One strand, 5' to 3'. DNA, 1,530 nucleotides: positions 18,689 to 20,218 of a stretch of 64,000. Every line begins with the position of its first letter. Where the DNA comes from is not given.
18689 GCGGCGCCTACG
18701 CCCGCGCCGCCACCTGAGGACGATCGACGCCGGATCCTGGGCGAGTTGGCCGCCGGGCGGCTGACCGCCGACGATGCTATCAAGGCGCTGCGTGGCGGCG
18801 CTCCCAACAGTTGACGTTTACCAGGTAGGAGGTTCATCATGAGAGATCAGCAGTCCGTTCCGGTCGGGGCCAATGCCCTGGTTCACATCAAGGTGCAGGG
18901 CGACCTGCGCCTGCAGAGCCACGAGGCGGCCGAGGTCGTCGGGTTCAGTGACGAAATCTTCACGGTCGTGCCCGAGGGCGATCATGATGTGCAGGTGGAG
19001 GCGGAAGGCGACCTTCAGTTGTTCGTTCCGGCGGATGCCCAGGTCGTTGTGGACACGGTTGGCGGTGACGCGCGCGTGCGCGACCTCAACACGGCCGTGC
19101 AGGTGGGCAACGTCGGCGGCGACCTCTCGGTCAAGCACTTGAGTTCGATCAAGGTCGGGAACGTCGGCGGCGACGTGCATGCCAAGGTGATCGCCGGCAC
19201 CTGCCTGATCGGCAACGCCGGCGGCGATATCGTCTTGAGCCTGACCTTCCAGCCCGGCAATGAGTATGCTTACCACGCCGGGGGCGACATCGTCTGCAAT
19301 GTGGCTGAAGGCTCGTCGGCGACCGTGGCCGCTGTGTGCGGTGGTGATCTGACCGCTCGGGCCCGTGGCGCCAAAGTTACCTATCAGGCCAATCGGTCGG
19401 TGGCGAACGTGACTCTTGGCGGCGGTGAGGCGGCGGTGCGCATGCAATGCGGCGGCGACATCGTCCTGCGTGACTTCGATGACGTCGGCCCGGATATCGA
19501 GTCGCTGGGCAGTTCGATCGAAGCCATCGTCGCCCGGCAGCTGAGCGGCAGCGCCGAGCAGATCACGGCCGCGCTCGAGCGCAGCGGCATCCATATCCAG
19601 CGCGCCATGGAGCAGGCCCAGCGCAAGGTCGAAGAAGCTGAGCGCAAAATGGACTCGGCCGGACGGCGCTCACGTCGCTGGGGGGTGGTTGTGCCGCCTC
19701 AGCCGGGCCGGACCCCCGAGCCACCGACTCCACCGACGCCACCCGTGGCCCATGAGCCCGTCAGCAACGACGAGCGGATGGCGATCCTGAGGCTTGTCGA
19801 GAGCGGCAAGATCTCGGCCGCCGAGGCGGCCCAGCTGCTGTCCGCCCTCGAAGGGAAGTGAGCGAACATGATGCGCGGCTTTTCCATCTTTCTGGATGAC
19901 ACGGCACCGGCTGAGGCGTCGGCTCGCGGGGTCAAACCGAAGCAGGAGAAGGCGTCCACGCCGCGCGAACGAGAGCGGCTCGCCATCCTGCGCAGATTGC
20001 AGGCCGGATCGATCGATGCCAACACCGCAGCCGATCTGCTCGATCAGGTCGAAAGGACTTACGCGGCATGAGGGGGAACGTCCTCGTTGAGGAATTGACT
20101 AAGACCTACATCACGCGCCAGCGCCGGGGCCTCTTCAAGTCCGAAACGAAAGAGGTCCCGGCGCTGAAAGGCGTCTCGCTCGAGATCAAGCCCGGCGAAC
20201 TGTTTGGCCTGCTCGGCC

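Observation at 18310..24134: Eight-gene operon linking a DUF2089 regulator and a LiaX/YvlB-like DUF4097 protein to an ABC-2 exporter, an embedded methyltransferase and SHOCT-like helix proteins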

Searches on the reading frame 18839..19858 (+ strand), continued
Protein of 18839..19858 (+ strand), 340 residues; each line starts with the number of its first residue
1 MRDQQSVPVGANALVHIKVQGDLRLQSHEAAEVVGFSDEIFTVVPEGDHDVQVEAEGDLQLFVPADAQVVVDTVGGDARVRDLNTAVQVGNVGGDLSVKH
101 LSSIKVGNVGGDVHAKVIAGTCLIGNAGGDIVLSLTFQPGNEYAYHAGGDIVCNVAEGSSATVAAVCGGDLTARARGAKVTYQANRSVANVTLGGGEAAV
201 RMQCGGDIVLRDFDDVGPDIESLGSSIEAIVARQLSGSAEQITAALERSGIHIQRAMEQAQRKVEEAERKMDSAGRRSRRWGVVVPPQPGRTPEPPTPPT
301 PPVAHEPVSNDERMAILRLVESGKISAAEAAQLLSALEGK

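Call 30: search_protein_families(library=pfam, proteins=[L047:11068-11667:+, L011:11855-13108:+, L012:11136-12200:+, L009:2235-2582:+, L047:11680-12057:+, L016:3498-4256:+, L013:15518-16555:+, L065:4035-4826:+, L009:3944-4969:+, L028:8191-9129:+], max_evalue=0.01)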
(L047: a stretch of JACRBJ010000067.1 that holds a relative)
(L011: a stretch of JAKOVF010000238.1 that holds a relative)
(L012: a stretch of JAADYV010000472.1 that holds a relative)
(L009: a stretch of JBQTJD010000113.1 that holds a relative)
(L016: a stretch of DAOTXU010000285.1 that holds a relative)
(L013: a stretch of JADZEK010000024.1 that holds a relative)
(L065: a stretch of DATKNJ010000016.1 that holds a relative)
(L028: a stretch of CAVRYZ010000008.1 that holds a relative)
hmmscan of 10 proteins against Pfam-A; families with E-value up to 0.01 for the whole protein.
L047:11068-11667:+ (200 aa): 1 family
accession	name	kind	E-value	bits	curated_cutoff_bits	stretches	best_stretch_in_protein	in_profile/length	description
PF22746.1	SHOCT-like_DUF2089-C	-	3.8e-09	36.3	27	1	4-33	1-30/32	SHOCT-like domain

L011:11855-13108:+ (418 aa): 5 families
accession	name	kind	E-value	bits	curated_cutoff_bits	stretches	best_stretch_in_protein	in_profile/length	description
PF07690.21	MFS_1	-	1e-50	173.1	33.4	2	22-221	2-203/347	Major Facilitator Superfamily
PF13347.12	MFS_2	-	1.9e-11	43.6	27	1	128-348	124-346/427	MFS/sugar transport protein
PF12832.13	MFS_1_like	-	2.2e-10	40.6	25.2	2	18-166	214-360/373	MFS_1 like family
PF05977.19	MFS_3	-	2.2e-09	36.8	27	1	272-416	56-202/524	Transmembrane secretion effector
PF00083.30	Sugar_tr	-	5.2e-09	35.9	22.3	2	259-407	44-193/452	Sugar (and other) transporter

L012:11136-12200:+ (355 aa): 7 families
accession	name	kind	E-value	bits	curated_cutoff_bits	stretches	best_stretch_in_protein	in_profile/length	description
PF00583.31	Acetyltransf_1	-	6.4e-13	49.4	20.7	1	75-177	32-116/116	Acetyltransferase (GNAT) family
PF13508.13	Acetyltransf_7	-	2e-10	41.3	27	1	83-178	10-83/84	Acetyltransferase (GNAT) domain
PF13673.13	Acetyltransf_10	-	7.6e-09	36.1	23.6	1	119-179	49-109/128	Acetyltransferase (GNAT) domain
PF08445.16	FR47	-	1.1e-08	35.4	22.1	1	119-180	19-80/86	FR47-like protein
PF13527.13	Acetyltransf_9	-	3.8e-07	30.6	25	1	124-154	75-105/127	Acetyltransferase (GNAT) domain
PF14542.12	Acetyltransf_CG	-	0.00019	21.9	30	1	120-155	23-58/80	GCN5-related N-acetyl-transferase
PF12746.13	GNAT_acetyltran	-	0.003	17.7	26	1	119-181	178-238/243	GNAT acetyltransferase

L009:2235-2582:+ (116 aa): 0 families

L047:11680-12057:+ (126 aa): 1 family
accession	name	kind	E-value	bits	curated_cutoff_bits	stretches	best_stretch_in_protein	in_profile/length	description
PF22746.1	SHOCT-like_DUF2089-C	-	1.2e-11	44.2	27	1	5-34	1-30/32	SHOCT-like domain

L016:3498-4256:+ (253 aa): 1 family
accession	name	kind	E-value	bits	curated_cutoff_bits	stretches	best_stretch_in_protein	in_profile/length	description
PF22746.1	SHOCT-like_DUF2089-C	-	1.8e-06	27.8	27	1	6-31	4-29/32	SHOCT-like domain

L013:15518-16555:+ (346 aa): 6 families
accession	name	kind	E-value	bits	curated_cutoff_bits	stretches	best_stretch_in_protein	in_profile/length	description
PF00005.33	ABC_tran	-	1.8e-30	106.8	25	1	48-191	2-136/137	ABC transporter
PF13304.12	AAA_21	-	3.2e-14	54.2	27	1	156-221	198-298/304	AAA domain, putative AbiEii toxin, Type IV TA system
PF13732.12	DrrA1-3_C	-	3.8e-07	31.1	27.4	1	248-339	4-80/81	ATP-binding protein DrrA1-3-like, C-terminal domain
PF02463.25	SMC_N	-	0.0016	18.3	40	0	172-229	149-208/220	RecF/RecN/SMC N terminal domain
PF13555.12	AAA_29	-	0.0024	18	27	1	48-85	13-50/61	P-loop containing region of AAA domain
PF00448.28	SRP54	-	0.0069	16.5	22.7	0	61-101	5-45/196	SRP54-type protein, GTPase domain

L065:4035-4826:+ (264 aa): 7 families
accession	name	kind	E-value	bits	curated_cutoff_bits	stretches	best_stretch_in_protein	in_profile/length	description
PF08241.18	Methyltransf_11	-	3.2e-19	69.8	21.2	1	110-204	1-95/95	Methyltransferase domain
PF13649.12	Methyltransf_25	-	3.8e-18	66.4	27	1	109-199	1-96/97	Methyltransferase domain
PF13847.12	Methyltransf_31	-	8.2e-15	55.2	27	1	103-217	1-124/145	Methyltransferase domain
PF01209.24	Ubie_methyltran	-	2.6e-12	47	20.1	1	102-204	44-151/233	ubiE/COQ5 methyltransferase family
PF08242.18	Methyltransf_12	-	3.2e-09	37.9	30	1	110-201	1-97/98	Methyltransferase domain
PF13489.12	Methyltransf_23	-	0.00019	21.7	27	1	91-211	6-123/164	Methyltransferase domain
PF07021.18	MetW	-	0.0042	17.2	21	1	103-197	11-103/193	Methionine biosynthesis protein MetW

L009:3944-4969:+ (342 aa): 9 families
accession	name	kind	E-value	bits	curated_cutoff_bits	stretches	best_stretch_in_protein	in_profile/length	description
PF00583.31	Acetyltransf_1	-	2.3e-19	70.2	20.7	1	80-171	25-116/116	Acetyltransferase (GNAT) family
PF13508.13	Acetyltransf_7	-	1.7e-15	57.6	27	1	91-172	6-83/84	Acetyltransferase (GNAT) domain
PF13527.13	Acetyltransf_9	-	2.2e-11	44.3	25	1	90-173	43-126/127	Acetyltransferase (GNAT) domain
PF08445.16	FR47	-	1.9e-10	41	22.1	1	117-180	24-85/86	FR47-like protein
PF13673.13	Acetyltransf_10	-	6.8e-10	39.5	23.6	1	92-175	35-111/128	Acetyltransferase (GNAT) domain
PF13302.13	Acetyltransf_3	-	2.8e-08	35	25.4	1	95-171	61-137/138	Acetyltransferase (GNAT) domain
PF24553.2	Rv0428c_C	-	0.0001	22.5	27.2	1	113-173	158-217/224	Probable histone acetyltransferase Rv0428c C-terminal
PF13880.12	Acetyltransf_13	-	0.00016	21.9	22.8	1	114-142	4-32/69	ESCO1/2 acetyl-transferase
PF14542.12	Acetyltransf_CG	-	0.00064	20.2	30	1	115-144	25-54/80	GCN5-related N-acetyl-transferase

L028:8191-9129:+ (313 aa): 3 families
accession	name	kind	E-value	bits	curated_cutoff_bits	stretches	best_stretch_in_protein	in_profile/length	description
PF00005.33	ABC_tran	-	4.2e-32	112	25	1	22-162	2-137/137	ABC transporter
PF13304.12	AAA_21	-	2.4e-11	44.7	27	1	131-191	235-298/304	AAA domain, putative AbiEii toxin, Type IV TA system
PF13732.12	DrrA1-3_C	-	8.5e-06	26.8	27.4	1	244-299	25-79/81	ATP-binding protein DrrA1-3-like, C-terminal domain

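Call 37: predict_structure(alignment_id=A1)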
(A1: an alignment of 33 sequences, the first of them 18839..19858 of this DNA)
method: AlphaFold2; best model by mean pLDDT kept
length: 340 residues; sequences in the alignment: 33
mean_pLDDT: 86.8   pTM: 0.65
mean pLDDT of the five models: 86.8, 85.1, 85.0, 84.3, 84.2
residues with pLDDT >= 90: 221; 70-90: 55; 50-70: 53; < 50: 11
segments of 3 or more residues with pLDDT < 50: 277-285
pLDDT, mean of each block of 10 residues (from residue 1): 94 97 98 98 95 98 97 98 97 98 98 97 98 97 98 96 97 96 92 97 98 71 67 73 64 72 81 54 49 59 65 89 92 83
secondary structure, 60 per line:
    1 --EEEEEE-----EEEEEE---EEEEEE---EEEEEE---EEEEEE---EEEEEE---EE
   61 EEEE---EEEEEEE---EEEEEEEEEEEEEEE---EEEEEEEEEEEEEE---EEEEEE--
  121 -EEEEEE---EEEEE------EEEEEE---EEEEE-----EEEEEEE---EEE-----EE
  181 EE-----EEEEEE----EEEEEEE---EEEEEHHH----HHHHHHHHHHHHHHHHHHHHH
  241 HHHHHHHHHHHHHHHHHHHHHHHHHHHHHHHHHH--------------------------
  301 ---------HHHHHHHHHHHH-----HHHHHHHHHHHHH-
elements in order: E3-8 E14-19 E23-28 E32-37 E41-46 E50-55 E59-64 E68-74 E78-92 E96-109 E113-118 E122-127 E131-135 E142-147 E151-155 E161-167 E171-173 E179-182 E188-193 E198-204 E208-212 H220-274 H310-321 H327-339
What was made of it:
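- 18839..19861 (+): g2, 340 aa: Toastrack-type beta-helix (residues 1-212), a long helix (220-274), a disordered proline-rich linker, and a SHOCT-like two-helix hairpin (310-339). Soluble. AlphaFold2 model with mean pLDDT 86.8 (call 37).
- On Toastrack / DUF4097 (PF13349): The model has pLDDT above 92 over residues 1-212 (call 37).
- On LiaX / YvlB-type proteins: g2 has the reverse order (call 37).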

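Call 43: fold_search(model_id=the predicted structure, library=pdb)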
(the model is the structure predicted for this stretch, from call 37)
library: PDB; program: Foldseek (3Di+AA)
matches with E <= 10: 31; with E <= 0.001: 3
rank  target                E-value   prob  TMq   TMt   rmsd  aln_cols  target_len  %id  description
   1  4qrk                  1.4e-07  1.00  0.30  0.43   7.1       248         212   12  Crystal structure of a putative cell adhesion protein (CLOSPO_03726) from Clostridium sporogenes ATCC 15579 at 1.95 A re (released 2014-07-23)
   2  4opw_A                8.1e-04  0.98  0.21  0.26  11.4       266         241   11  Crystal structure of a putative adhesin (PARMER_02777) from Parabacteroides merdae ATCC 43184 at 1.75 A resolution (released 2014-04-02)
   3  4opw_B                8.1e-04  0.96  0.20  0.25  12.2       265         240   10  Crystal structure of a putative adhesin (PARMER_02777) from Parabacteroides merdae ATCC 43184 at 1.75 A resolution (released 2014-04-02)
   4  3lyc_A                1.1e-03  0.99  0.25  0.32  11.0       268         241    8  Crystal structure of Putative pectinase (YP_001304412.1) from Parabacteroides distasonis ATCC 8503 at 2.30 A resolutio (released 2010-03-16)
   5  3pet_A                1.2e-03  1.00  0.31  0.42   7.4       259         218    8  Crystal structure of a putative adhesin (BF0245) from Bacteroides fragilis NCTC 9343 at 2.07 A resolution (released 2011-02-09)
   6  3lyc_N                1.2e-03  0.99  0.24  0.32  11.0       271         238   11  Crystal structure of Putative pectinase (YP_001304412.1) from Parabacteroides distasonis ATCC 8503 at 2.30 A resolutio (released 2010-03-16)
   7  3ljy_A                1.8e-03  0.91  0.19  0.25  12.5       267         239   14  Crystal structure of putative adhesin (YP_001304413.1) from Parabacteroides distasonis ATCC 8503 at 2.41 A resolution (released 2010-03-02)
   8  3lyc_L                2.1e-03  0.96  0.23  0.30  10.6       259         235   11  Crystal structure of Putative pectinase (YP_001304412.1) from Parabacteroides distasonis ATCC 8503 at 2.30 A resolutio (released 2010-03-16)
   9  3jx8_A                2.7e-03  0.98  0.27  0.34   9.2       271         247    8  Crystal structure of Putative lipid binding protein (YP_001304415.1) from Parabacteroides distasonis ATCC 8503 at 2.16 (released 2009-11-10)
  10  3lyc_P                2.7e-03  0.97  0.24  0.31  10.1       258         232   11  Crystal structure of Putative pectinase (YP_001304412.1) from Parabacteroides distasonis ATCC 8503 at 2.30 A resolutio (released 2010-03-16)
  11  3lyc_J                3.1e-03  0.94  0.25  0.31  10.2       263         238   11  Crystal structure of Putative pectinase (YP_001304412.1) from Parabacteroides distasonis ATCC 8503 at 2.30 A resolutio (released 2010-03-16)
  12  7muc_AM               6.3e-03  0.93  0.24  0.27  12.0       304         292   10  Legionella pneumophila Dot/Icm T4SS C1 Reconstruction (released 2021-10-06)
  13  4ygu_C                1.1e-02  0.99  0.26  0.44   8.2       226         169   10  Crystal structure of a putative adhesin (BACEGG_01763) from Bacteroides eggerthii DSM 20697 at 2.20 A resolution (released 2015-03-11)
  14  3jx8_D                1.1e-02  0.80  0.22  0.27  11.3       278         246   10  Crystal structure of Putative lipid binding protein (YP_001304415.1) from Parabacteroides distasonis ATCC 8503 at 2.16 (released 2009-11-10)
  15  3ljy_B                2.1e-02  0.57  0.19  0.24  12.7       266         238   14  Crystal structure of putative adhesin (YP_001304413.1) from Parabacteroides distasonis ATCC 8503 at 2.41 A resolution (released 2010-03-02)
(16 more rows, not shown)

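Call 62: search_protein_families(library=pfam, proteins=[L065:4035-4220:+], max_evalue=10)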
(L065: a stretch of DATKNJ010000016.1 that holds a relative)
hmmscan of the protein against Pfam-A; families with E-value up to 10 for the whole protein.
L065:4035-4220:+ (62 aa): 0 families

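Call 74: search_protein_families(library=padloc, proteins=[window:18839-19858:+], max_evalue=0.001)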
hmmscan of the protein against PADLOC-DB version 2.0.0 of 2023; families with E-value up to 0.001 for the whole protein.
window:18839-19858:+ (340 aa): 0 families

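Call 81: search_solved_structures(query=A1, max_evalue=1)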
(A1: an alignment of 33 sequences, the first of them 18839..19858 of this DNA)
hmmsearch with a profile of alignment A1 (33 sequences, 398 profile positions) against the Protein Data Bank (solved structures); distinct sequences matched with E-value up to 1: 11.
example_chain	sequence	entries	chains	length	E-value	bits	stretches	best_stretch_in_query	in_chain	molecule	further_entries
5oql_N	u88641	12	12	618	0.19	14.1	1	33-78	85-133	Utp18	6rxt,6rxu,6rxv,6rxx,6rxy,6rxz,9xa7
8apn_Ub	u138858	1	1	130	0.32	13.4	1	351-384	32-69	mL105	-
6iwb_A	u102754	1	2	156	0.33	13.4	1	259-333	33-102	Apolipoprotein E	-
8grx_A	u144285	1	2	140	0.33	13.4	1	259-325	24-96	Apolipoprotein E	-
8a22_Ub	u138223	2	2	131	0.33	13.4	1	351-384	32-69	mL105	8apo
3ebv_A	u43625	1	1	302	0.37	13.2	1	95-174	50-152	Chinitase A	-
6cfe_A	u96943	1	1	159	0.38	13.1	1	260-329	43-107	Mutant of Apolipoprotein E3 (APO-E3)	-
1le2_A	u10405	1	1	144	0.51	12.7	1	259-328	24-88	APOLIPOPROTEIN E2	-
1le4_A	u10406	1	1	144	0.69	12.3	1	259-325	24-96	APOLIPOPROTEIN E4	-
1gs9_A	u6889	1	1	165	0.79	12.1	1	259-333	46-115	APOLIPOPROTEIN E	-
6ncn_A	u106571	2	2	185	0.82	12.1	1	259-333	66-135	Apolipoprotein E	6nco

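Call 82: search_protein_families(library=pfam, alignment_id=A1, max_evalue=0.01)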
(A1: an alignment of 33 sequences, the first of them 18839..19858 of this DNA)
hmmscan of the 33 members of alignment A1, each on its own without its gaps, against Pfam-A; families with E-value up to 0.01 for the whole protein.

A. member 1, window:18839-19858:+ (340 aa): 1 family
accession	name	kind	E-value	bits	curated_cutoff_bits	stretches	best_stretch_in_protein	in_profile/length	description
PF22746.1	SHOCT-like_DUF2089-C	-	3.8e-10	39.4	27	1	311-340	1-30/32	SHOCT-like domain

B. families by the number of members that match (of 33 scanned): 9 families
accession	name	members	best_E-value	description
PF22746.1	SHOCT-like_DUF2089-C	33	9.2e-12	SHOCT-like domain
PF13349.12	DUF4097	13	3.6e-13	Toastrack DUF4097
PF01442.23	Apolipoprotein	4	0.00091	Apolipoprotein A1/A4/E domain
PF01203.25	T2SSN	1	0.00038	Type II secretion system (T2SS), protein N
PF14362.11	DUF4407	1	0.0015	Domain of unknown function (DUF4407)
PF11083.13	Relaxase_C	1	0.0024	C-terminal helical hairpin domain from relaxase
PF22217.1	ACDH-11_C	1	0.0053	Acyl-CoA dehydrogenase 11 C-terminal domain-like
PF19979.4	DUF6415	1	0.006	Family of unknown function (DUF6415)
PF16146.10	DUF4854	1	0.0069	Domain of unknown function (DUF4854)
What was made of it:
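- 18839..19861 (+): 13 of 33 family members hit PF13349 and 33 of 33 hit PF22746 (call 82).
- On Toastrack / DUF4097 (PF13349): 13 of 33 aligned family members hit PF13349, best E = 3.6e-13 (call 82).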

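Call 86: search_protein_families(library=pfam, proteins=[L014:6081-6785:-, L011:8245-9228:-, L015:3077-3601:+, L018:4665-6191:+, L015:2176-2877:+, L028:3999-4607:+, L024:6075-6497:+, L011:16663-17769:+, L024:5278-5970:+, L028:5801-7183:+], max_evalue=0.001)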
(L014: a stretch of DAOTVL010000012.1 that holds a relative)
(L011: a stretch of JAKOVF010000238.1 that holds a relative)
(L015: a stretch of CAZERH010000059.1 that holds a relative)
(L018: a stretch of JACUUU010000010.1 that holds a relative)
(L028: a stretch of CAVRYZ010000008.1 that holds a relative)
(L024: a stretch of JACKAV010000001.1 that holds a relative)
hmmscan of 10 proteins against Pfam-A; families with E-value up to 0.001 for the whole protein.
L014:6081-6785:- (234 aa): 3 families
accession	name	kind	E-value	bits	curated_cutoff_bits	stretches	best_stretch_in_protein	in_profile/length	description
PF00717.28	Peptidase_S24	-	4.6e-26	91.2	23.3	1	96-224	1-116/116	Peptidase S24-like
PF01726.22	LexA_DNA_bind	-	3e-14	53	23.7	1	17-80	2-65/65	LexA DNA binding domain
PF04703.18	FaeA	-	1e-05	26.2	20.7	1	24-81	3-54/62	FaeA-like protein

L011:8245-9228:- (327 aa): 1 family
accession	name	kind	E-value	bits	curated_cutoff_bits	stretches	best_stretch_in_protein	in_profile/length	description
PF01544.23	CorA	-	9.7e-70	235.6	27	1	30-323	3-292/292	CorA-like Mg2+ transporter protein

L015:3077-3601:+ (175 aa): 1 family
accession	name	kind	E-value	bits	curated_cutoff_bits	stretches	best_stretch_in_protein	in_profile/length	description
PF00466.25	Ribosomal_L10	-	4.3e-18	65.7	22.8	1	5-101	3-100/100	Ribosomal protein L10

L018:4665-6191:+ (509 aa): 2 families
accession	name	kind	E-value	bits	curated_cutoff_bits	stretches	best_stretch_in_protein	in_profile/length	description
PF01476.26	LysM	-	2e-15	56.9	20.9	1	85-128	1-43/43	LysM domain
PF01551.29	Peptidase_M23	-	3.6e-09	37.1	28.7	1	380-461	15-93/96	Peptidase family M23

L015:2176-2877:+ (234 aa): 1 family
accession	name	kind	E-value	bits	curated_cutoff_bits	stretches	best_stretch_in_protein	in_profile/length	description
PF00687.26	Ribosomal_L1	-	1.6e-59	201.3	32.2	1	32-222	3-198/198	Ribosomal protein L1p/L10e family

L028:3999-4607:+ (203 aa): 1 family
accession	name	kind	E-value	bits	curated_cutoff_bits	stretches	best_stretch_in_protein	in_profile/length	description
PF00440.29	TetR_N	-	4.1e-16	58.9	24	1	16-62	1-47/47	Bacterial regulatory proteins, tetR family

L024:6075-6497:+ (141 aa): 2 families
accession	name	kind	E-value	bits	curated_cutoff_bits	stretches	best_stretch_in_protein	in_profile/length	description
PF00298.24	Ribosomal_L11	-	2e-28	99.1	21.4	1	71-139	1-69/69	Ribosomal protein L11, RNA binding domain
PF03946.19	Ribosomal_L11_N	-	5.7e-24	84.1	32.9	1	9-66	1-58/58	Ribosomal protein L11, N-terminal domain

L011:16663-17769:+ (369 aa): 5 families
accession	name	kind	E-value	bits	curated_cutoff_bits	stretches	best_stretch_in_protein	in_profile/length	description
PF13365.12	Trypsin_2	-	1.4e-25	91.1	27.6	1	105-239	1-144/144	Trypsin-like peptidase domain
PF13180.12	PDZ_2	-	4.5e-10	40.1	27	1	275-364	3-78/80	PDZ domain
PF00089.32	Trypsin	-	5.8e-10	39.8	20.6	1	94-251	15-206/220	Trypsin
PF17820.7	PDZ_6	-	1.4e-05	25.2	27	1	302-342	2-42/54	PDZ domain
PF00595.29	PDZ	-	0.00012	22.8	23.2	1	271-339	8-66/81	PDZ domain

L024:5278-5970:+ (231 aa): 2 families
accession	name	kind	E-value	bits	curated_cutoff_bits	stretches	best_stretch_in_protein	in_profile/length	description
PF02357.24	NusG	-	3.5e-30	104.8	22.2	1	61-163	2-92/93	Transcription termination factor nusG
PF00467.35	KOW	-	7.1e-06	26.1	22.3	1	180-212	1-31/32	KOW motif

L028:5801-7183:+ (461 aa): 4 families
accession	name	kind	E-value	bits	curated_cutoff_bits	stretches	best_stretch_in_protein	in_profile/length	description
PF16576.10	HlyD_D23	-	4.3e-19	69.1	30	2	270-453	59-213/214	Barrel-sandwich domain of CusB or HlyD membrane-fusion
PF13437.12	HlyD_3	-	9e-17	62.2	22.2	1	339-451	1-106/106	HlyD family secretion protein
PF13533.13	Biotin_lipoyl_2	-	3.3e-05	24.1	29.8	1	47-78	1-32/32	Biotin-lipoyl like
PF00364.28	Biotin_lipoyl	-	0.00015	22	22.1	0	46-77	42-73/73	Biotin-requiring enzyme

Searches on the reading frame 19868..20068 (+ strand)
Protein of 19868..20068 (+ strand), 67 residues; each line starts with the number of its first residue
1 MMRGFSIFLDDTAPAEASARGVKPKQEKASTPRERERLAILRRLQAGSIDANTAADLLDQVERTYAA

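Call 3: search_protein_families(library=pfam, proteins=[window:19868-20068:+], max_evalue=0.1)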
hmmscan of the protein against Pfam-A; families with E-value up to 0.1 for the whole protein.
window:19868-20068:+ (67 aa): 1 family
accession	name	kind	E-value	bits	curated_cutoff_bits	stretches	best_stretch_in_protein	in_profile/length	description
PF22746.1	SHOCT-like_DUF2089-C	-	0.00015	21.7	27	1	36-62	2-28/32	SHOCT-like domain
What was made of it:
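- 19868..20071 (+): g3, 67 aa: small soluble protein with an invariant N-terminus (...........) and a SHOCT-like C-terminus. Its stop codon overlaps the g4 start codon (ATGA). PF22746 21.7 bits, E = 1.5e-4, below the cut-off (call 3).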

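Call 7: search_protein_families(library=ncbifam, proteins=[window:19868-20068:+], max_evalue=0.01)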
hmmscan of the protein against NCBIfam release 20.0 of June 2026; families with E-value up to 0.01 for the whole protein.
window:19868-20068:+ (67 aa): 0 families

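Call 74: search_protein_families(library=padloc, proteins=[window:19868-20068:+], max_evalue=0.001)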
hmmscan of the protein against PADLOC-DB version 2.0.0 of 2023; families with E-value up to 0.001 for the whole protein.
window:19868-20068:+ (67 aa): 0 families
